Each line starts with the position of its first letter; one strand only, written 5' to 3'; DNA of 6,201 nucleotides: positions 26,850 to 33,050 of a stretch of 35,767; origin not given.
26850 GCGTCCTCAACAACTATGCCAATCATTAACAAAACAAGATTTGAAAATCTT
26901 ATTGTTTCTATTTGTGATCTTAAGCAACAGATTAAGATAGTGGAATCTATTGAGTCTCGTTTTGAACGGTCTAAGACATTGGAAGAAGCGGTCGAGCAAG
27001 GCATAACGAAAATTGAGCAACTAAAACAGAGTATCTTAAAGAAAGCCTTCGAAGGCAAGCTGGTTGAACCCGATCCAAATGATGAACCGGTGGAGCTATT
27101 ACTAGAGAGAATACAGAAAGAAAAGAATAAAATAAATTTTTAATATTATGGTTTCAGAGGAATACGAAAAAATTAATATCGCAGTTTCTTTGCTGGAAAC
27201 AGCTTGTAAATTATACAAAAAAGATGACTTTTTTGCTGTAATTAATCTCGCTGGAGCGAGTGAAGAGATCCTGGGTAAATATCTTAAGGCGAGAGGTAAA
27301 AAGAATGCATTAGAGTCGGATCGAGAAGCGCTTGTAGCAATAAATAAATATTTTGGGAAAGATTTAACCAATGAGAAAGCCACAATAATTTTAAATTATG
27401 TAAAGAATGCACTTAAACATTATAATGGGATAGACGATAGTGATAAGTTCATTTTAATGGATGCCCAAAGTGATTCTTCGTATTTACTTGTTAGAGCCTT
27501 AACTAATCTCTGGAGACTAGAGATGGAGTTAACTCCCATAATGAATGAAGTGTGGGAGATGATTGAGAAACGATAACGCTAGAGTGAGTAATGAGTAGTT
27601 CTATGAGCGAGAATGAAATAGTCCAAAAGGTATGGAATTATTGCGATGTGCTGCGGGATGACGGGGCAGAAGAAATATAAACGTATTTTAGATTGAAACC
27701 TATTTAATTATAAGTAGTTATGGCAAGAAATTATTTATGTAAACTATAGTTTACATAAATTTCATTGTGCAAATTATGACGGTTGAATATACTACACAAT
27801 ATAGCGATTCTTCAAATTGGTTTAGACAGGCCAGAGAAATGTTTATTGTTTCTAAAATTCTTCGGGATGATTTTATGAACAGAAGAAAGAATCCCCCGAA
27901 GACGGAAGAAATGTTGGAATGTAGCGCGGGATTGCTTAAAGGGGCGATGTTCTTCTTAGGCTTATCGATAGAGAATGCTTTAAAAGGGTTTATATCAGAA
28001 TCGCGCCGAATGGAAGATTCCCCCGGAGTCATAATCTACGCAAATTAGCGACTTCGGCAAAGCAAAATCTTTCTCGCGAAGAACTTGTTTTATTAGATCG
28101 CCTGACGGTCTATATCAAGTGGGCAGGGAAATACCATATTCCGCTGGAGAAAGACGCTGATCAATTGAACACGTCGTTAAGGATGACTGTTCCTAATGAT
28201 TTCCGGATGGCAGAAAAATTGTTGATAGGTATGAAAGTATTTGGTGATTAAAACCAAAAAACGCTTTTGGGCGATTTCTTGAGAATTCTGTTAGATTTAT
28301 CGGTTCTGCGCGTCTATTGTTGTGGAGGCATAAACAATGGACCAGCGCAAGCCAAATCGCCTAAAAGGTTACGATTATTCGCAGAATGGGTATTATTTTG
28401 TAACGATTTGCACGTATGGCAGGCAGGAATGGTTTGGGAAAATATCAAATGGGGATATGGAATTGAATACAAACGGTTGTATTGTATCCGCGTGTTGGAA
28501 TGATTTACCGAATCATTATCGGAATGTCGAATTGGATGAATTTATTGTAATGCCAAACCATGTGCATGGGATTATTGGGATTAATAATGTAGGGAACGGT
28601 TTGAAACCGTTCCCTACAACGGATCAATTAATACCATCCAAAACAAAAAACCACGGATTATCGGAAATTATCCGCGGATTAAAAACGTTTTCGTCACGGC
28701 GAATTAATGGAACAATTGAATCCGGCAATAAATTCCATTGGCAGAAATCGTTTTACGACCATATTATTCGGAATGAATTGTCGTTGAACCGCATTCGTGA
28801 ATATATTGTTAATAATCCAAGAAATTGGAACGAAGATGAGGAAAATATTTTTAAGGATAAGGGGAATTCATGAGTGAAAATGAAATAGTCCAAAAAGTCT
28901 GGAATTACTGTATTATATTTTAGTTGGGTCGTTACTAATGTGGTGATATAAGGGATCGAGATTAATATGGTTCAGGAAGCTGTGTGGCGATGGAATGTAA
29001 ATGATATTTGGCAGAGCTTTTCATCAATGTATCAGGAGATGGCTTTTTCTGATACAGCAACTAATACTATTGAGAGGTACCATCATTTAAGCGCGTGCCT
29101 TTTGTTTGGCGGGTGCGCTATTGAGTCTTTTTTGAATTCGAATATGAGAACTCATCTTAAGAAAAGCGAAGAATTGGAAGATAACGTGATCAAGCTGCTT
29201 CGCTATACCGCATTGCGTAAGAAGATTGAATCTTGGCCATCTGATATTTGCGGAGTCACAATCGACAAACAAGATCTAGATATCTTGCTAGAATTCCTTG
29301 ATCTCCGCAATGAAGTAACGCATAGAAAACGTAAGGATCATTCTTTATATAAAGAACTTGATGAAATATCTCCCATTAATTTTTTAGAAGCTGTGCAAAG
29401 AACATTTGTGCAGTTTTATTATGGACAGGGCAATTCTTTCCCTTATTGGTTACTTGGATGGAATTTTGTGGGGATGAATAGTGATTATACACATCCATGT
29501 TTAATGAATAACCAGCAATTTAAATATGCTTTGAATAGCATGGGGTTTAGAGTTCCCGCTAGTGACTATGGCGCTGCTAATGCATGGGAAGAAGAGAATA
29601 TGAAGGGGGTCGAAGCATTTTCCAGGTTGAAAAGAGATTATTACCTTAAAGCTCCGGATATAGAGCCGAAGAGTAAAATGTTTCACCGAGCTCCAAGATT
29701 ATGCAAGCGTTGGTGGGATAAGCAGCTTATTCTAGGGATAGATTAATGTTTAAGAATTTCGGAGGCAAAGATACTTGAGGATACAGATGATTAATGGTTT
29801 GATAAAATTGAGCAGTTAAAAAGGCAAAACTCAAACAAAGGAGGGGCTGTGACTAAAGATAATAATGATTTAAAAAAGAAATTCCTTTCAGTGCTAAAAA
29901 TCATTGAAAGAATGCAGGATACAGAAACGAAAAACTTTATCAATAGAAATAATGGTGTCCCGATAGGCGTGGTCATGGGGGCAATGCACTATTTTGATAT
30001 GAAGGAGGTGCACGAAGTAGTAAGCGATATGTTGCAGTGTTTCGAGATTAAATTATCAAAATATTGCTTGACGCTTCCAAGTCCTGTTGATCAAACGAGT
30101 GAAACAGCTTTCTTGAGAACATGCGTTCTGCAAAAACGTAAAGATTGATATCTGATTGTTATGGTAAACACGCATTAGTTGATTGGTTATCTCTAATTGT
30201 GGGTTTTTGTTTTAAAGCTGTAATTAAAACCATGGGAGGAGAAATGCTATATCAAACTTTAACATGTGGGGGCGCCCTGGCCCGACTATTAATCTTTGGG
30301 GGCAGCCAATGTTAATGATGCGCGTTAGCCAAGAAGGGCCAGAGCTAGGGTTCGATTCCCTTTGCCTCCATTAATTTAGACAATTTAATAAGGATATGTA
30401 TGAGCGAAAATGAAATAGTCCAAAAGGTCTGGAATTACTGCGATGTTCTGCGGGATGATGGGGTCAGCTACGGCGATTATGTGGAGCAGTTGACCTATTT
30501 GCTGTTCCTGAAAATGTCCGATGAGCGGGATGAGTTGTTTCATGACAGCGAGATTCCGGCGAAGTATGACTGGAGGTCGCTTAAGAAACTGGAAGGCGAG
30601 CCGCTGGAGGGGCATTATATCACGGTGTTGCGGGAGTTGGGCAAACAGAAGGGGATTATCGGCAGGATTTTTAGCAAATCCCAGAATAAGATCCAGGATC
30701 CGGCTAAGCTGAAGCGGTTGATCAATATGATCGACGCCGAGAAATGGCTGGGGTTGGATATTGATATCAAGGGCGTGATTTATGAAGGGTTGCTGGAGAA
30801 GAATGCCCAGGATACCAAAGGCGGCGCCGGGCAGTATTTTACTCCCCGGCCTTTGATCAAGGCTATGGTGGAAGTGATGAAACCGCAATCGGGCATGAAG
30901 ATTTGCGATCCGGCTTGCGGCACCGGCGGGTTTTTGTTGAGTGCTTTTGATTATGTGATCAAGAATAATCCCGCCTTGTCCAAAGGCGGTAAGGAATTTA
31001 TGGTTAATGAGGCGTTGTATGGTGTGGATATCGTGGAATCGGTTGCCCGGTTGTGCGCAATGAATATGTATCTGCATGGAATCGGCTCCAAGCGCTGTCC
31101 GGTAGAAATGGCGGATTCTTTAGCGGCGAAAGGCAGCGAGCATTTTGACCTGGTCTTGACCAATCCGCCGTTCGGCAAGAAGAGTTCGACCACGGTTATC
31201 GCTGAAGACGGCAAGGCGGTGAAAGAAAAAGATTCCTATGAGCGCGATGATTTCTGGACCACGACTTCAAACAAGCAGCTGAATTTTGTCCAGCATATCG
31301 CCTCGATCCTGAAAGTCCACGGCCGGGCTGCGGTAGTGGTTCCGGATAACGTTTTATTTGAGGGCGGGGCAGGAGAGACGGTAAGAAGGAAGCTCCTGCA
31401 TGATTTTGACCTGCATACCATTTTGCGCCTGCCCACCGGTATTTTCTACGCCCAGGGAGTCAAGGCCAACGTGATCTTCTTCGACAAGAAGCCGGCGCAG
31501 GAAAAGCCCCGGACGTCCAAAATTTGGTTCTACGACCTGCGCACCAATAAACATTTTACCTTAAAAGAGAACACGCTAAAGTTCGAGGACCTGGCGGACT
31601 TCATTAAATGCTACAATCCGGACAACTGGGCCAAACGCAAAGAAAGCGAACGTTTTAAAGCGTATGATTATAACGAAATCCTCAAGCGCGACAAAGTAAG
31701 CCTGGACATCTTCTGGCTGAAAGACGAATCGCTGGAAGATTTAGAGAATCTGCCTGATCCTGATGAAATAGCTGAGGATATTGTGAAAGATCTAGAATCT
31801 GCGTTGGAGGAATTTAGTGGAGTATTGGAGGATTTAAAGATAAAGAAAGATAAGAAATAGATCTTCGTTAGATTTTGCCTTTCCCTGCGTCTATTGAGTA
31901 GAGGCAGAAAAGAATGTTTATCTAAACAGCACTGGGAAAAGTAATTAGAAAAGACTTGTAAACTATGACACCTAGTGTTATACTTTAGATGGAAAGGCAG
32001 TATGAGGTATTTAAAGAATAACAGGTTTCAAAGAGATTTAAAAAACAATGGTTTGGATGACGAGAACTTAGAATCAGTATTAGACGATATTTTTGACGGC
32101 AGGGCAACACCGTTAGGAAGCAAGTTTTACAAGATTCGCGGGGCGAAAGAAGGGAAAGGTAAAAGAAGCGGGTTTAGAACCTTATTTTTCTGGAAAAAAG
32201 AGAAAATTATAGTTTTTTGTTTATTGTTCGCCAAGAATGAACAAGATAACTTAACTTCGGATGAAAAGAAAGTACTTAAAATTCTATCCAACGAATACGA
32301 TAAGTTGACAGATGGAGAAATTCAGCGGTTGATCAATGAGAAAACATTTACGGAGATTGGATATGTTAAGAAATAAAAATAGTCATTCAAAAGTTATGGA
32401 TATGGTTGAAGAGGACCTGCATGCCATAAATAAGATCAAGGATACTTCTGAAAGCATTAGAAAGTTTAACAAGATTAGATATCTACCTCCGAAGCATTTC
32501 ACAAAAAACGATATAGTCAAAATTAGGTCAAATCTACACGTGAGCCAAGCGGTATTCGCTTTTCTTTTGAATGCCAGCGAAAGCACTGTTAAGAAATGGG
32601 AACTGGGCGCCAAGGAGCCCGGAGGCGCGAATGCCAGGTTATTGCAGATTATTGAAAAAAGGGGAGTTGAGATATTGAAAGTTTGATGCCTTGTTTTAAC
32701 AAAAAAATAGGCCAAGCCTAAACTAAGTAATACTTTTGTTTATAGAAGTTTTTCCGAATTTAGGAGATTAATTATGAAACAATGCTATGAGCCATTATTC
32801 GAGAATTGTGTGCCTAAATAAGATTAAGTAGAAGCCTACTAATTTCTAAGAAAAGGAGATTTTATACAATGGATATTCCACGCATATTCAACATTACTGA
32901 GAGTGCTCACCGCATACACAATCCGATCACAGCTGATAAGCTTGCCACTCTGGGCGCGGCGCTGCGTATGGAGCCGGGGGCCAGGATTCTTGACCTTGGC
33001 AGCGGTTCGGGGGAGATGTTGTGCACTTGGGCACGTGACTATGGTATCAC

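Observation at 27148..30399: Stack of three HEPN-like gene cassettes between hsdS and hsdM, each closed by an hsdM-start sequence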

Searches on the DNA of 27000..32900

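Call 75: search_rna_families(source=window, start=27000, end=32900, threshold=evalue, max_evalue=1, show_alignments=2)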
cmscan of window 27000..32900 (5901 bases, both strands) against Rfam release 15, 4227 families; matches with E-value up to 1: 3.
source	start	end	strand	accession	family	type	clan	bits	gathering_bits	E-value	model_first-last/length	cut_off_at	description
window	30268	30373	+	RF00023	tmRNA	Gene;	CL00001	23.3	47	1.8e-06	1-374/374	no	transfer-messenger RNA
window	28591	28615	+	RF00756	mir-299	Gene; miRNA;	-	21.6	67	0.59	1-63/63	no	mir-299 microRNA precursor family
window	28591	28615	-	RF00756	mir-299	Gene; miRNA;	-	21.6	67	0.59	1-63/63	no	mir-299 microRNA precursor family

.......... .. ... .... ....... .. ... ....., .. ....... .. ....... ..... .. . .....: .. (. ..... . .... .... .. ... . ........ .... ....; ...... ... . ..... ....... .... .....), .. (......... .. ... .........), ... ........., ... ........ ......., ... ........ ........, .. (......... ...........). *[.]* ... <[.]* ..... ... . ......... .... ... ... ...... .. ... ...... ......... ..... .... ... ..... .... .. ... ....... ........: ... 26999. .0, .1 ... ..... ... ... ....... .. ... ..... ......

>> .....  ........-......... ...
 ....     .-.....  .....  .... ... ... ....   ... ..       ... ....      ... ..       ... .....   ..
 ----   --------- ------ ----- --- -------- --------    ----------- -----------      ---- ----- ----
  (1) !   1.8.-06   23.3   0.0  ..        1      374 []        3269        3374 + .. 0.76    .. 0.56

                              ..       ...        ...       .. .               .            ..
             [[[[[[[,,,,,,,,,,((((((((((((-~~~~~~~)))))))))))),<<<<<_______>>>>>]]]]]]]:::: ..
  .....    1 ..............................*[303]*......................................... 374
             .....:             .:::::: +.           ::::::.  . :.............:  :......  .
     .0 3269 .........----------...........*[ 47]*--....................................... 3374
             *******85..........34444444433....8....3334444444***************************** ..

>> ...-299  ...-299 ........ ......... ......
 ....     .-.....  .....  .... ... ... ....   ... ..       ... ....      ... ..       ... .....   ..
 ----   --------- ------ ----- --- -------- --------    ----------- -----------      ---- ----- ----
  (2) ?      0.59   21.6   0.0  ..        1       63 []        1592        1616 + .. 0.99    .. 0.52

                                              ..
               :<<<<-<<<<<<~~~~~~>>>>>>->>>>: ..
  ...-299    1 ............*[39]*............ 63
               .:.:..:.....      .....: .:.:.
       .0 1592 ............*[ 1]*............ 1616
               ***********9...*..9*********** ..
